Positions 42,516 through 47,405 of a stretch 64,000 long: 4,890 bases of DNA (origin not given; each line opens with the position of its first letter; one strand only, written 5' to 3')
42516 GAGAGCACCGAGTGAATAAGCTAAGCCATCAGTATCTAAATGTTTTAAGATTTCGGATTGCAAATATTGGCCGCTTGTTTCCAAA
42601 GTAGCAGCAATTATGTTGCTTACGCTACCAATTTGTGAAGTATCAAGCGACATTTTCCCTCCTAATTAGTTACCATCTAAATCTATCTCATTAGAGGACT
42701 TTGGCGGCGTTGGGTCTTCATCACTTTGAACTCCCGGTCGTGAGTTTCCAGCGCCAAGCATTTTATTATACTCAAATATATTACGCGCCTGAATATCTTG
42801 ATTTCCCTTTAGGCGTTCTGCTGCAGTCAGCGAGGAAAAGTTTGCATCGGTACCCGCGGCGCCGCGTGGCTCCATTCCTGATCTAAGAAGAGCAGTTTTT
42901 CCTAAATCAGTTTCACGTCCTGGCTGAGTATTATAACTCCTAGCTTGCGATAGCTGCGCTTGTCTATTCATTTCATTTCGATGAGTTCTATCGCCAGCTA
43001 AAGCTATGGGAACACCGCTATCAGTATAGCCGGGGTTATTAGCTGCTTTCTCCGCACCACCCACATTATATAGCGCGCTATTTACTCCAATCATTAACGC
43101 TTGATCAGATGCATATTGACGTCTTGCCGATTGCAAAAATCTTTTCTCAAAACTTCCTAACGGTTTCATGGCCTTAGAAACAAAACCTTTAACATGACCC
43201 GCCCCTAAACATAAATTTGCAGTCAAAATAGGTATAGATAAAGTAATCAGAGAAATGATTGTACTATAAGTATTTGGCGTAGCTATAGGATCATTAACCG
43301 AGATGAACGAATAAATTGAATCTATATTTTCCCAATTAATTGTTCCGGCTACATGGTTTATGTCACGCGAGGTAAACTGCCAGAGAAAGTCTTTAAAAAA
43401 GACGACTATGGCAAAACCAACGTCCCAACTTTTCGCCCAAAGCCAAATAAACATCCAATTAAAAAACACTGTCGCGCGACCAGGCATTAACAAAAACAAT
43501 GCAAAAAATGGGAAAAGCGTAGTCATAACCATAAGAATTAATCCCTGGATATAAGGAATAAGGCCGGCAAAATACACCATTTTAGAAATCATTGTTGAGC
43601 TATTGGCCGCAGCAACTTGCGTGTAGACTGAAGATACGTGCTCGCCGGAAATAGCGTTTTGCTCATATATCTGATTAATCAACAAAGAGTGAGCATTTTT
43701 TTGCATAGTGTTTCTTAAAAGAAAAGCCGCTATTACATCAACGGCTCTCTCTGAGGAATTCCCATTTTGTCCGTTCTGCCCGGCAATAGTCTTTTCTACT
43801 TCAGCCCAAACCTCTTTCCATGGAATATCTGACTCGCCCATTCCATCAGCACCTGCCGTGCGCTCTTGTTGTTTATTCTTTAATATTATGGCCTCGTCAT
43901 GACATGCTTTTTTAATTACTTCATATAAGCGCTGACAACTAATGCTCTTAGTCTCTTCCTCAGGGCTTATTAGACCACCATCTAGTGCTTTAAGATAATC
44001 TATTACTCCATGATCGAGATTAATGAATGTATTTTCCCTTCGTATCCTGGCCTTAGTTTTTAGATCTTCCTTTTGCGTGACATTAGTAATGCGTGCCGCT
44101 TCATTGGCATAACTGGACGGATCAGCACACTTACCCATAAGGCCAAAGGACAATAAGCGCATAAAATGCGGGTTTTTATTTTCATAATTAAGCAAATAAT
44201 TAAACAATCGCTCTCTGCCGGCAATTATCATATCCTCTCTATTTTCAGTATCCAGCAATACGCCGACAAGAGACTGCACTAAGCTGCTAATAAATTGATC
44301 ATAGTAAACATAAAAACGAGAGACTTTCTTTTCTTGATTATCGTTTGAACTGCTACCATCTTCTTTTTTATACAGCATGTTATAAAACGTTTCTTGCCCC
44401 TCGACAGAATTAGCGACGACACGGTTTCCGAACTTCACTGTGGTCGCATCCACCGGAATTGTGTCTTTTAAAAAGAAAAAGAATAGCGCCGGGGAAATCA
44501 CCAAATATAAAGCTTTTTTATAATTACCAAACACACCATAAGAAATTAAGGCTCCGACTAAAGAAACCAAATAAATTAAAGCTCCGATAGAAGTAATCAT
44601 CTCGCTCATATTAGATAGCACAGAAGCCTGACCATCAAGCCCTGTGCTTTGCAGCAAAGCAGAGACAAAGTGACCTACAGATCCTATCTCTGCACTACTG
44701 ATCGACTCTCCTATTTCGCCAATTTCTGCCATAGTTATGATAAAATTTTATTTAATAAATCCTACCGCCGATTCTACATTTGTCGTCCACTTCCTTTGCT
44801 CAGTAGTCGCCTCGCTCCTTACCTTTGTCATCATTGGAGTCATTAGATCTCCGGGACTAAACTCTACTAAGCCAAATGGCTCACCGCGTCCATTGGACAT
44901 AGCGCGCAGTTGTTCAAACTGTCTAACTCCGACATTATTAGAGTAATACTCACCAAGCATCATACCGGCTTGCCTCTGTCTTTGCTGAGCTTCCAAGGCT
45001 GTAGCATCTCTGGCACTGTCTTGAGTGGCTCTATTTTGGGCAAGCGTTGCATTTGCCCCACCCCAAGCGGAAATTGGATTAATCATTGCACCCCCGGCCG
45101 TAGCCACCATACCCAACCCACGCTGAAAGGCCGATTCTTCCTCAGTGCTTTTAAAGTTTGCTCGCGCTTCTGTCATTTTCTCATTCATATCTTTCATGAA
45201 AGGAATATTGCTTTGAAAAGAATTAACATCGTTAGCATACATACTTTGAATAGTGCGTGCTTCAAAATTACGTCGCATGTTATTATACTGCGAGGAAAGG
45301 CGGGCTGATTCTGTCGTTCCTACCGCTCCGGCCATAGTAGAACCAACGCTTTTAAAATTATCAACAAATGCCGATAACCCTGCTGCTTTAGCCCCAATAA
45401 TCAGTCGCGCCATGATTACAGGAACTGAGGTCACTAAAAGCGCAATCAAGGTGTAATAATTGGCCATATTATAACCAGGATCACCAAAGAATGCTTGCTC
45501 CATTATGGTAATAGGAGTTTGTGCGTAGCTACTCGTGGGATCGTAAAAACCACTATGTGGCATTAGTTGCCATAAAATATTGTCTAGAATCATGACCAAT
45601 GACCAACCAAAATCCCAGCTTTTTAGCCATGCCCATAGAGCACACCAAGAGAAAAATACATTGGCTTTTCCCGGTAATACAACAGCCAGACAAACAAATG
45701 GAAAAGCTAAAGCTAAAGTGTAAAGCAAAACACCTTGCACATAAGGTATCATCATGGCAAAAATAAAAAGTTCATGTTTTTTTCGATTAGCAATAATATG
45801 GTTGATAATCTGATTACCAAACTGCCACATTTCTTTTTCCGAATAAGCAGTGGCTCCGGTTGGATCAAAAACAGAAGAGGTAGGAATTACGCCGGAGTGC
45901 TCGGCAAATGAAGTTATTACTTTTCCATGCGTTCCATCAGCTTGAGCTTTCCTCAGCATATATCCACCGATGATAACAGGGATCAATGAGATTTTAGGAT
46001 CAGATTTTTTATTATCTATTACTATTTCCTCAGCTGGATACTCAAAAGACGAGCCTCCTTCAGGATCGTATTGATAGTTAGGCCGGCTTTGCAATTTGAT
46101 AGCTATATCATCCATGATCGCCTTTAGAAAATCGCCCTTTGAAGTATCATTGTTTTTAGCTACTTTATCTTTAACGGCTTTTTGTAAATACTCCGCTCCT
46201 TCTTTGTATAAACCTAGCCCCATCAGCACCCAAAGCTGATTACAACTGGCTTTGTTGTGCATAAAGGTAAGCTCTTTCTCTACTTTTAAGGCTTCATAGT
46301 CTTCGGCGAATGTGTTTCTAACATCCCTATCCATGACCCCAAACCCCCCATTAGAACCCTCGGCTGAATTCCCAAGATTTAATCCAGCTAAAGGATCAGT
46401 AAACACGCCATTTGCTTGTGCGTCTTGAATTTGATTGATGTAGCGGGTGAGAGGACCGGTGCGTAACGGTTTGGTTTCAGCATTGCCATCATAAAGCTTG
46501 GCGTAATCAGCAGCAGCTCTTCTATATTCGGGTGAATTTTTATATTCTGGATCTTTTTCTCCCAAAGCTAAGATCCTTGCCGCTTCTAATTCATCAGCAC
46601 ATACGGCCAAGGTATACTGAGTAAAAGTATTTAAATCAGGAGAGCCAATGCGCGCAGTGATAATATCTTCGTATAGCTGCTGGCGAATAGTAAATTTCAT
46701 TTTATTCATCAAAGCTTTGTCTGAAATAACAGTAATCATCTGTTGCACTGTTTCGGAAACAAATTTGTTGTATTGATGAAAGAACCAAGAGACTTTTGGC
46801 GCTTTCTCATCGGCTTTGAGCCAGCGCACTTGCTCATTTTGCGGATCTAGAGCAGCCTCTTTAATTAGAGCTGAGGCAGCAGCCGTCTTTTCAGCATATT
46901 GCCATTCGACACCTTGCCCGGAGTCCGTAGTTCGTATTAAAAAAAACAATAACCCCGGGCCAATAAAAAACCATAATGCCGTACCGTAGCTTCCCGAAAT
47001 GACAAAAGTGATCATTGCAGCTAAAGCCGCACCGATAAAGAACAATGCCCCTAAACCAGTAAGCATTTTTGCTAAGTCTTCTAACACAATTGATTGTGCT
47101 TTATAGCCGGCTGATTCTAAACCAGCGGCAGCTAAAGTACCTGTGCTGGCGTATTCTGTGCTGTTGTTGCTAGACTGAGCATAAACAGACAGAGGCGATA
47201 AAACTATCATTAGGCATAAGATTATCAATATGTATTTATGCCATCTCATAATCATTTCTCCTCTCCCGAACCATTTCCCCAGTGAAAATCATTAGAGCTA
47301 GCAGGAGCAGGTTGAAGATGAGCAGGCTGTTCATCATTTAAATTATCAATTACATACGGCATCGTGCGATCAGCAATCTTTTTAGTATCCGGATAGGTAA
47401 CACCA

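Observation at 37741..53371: Chromosomal operon built only from F-type T4SS accessory envelope proteins (TraF-like, TraH-position protein, 5x TraG_N-like) with no secretion ATPase, pilin, coupling protein or relaxase in view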

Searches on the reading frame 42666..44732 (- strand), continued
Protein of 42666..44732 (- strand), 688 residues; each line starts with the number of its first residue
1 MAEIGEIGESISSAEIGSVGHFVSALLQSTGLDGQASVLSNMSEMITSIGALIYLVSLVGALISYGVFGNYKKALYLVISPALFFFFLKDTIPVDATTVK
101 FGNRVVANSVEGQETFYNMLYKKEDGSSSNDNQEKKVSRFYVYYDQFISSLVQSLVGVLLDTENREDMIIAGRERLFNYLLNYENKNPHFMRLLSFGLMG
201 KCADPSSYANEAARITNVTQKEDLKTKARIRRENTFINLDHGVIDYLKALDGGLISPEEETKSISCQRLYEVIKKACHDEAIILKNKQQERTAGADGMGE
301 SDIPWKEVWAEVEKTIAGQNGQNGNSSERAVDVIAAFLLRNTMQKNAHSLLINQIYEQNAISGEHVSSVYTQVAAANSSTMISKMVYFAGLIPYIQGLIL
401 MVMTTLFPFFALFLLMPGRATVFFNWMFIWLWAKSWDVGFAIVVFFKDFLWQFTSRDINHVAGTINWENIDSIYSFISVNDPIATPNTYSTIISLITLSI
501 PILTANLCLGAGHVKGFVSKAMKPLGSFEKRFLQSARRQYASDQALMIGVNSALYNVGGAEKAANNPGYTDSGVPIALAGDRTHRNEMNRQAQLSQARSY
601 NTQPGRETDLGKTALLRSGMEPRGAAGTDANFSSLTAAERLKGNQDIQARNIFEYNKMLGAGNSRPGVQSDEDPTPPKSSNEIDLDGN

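Call 84: search_protein_families(library=pfam, alignment_id=A6, max_evalue=0.001)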
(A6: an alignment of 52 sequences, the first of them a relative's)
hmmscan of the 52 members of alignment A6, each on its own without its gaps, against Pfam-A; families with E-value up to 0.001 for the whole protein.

A. member 1, L033:12283-15204:+ (973 aa): 3 families
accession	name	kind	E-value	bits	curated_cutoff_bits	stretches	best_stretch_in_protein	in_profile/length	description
PF01464.25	SLT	-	7.3e-32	109.8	21.3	1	852-955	2-112/117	Transglycosylase SLT domain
PF07916.16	TraG_N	-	6.8e-06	25.7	36.1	1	255-565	205-446/462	TraG-like protein, N-terminal region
PF13702.11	Lysozyme_like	-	0.00023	21.2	25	1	847-944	5-98/165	Lysozyme-like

B. families by the number of members that match (of 52 scanned): 4 families
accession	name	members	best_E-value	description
PF07916.16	TraG_N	31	6.3e-12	TraG-like protein, N-terminal region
PF01464.25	SLT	1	7.3e-32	Transglycosylase SLT domain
PF13702.11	Lysozyme_like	1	0.00023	Lysozyme-like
PF16879.10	Sin3a_C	1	0.00053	C-terminal domain of Sin3a protein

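Call 85: search_solved_structures(query=A6, max_evalue=1)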
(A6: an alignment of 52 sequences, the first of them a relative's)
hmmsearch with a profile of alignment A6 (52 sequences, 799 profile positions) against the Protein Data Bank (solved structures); distinct sequences matched with E-value up to 1: 2.
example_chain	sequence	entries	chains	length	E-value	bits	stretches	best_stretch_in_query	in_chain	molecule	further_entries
7abg_A4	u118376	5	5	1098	0.00079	21.6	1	635-725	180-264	Transcription elongation regulator 1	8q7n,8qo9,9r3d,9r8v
7abf_A4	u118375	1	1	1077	0.0013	20.9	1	635-725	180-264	Transcription elongation regulator 1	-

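Call 100: search_protein_families(library=pfam, proteins=[L002:4307-5086:+, L034:6041-6847:+, L033:739-2613:+], max_evalue=0.01)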
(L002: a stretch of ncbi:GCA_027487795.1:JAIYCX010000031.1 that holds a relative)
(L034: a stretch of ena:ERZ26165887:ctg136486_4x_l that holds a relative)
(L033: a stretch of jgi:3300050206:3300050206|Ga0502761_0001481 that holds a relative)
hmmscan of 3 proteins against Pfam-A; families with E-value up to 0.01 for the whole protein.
L002:4307-5086:+ (259 aa): 0 families

L034:6041-6847:+ (268 aa): 0 families

L033:739-2613:+ (624 aa): 0 families

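Call 115: find_encoding_contigs(protein=P0014, flank=10000, max_places=1)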
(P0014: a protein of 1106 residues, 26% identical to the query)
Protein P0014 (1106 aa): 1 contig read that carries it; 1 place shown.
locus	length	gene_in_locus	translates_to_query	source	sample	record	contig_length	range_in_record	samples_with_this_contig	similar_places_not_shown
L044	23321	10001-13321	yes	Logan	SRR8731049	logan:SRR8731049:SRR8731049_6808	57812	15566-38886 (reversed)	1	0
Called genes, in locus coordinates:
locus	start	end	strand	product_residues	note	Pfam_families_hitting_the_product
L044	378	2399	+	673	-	PF00456:Transketolase_N, PF02779:Transket_pyr, PF22613:Transketolase_C_1, PF02780:Transketolase_C (weak)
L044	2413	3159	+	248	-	PF13489:Methyltransf_23, PF01209:Ubie_methyltran (weak), PF07021:MetW (weak), PF02390:Methyltransf_4 (weak), PF08241:Methyltransf_11, PF08242:Methyltransf_12, PF13649:Methyltransf_25, PF13847:Methyltransf_31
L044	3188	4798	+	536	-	PF13428:TPR_14 (faint), PF13432:TPR_16 (faint), PF13371:TPR_9 (faint), PF13424:TPR_12 (faint), PF14559:TPR_19 (weak)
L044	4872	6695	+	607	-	PF13584:BatD (weak)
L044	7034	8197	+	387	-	PF13905:Thioredoxin_8 (faint)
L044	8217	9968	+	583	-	-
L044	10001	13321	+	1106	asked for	-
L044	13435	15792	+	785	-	-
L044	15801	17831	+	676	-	PF07916:TraG_N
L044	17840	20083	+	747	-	-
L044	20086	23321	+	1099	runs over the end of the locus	-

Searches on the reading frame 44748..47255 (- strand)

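Call 4: search_protein_families(library=pfam, proteins=[window:44748-47255:-], max_evalue=0.1)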
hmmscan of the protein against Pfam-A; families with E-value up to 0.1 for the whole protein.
window:44748-47255:- (835 aa): 0 families

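Call 6: search_protein_families(library=ncbifam, proteins=[window:44748-47255:-], max_evalue=0.1)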
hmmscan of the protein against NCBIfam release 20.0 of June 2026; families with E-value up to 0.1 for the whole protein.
window:44748-47255:- (835 aa): 1 family
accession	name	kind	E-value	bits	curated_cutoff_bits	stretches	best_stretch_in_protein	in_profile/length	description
NF002780.0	PRK02898.1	equivalog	0.073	12.9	84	0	4-89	3-89/104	energy-coupling factor ABC transporter substrate-binding protein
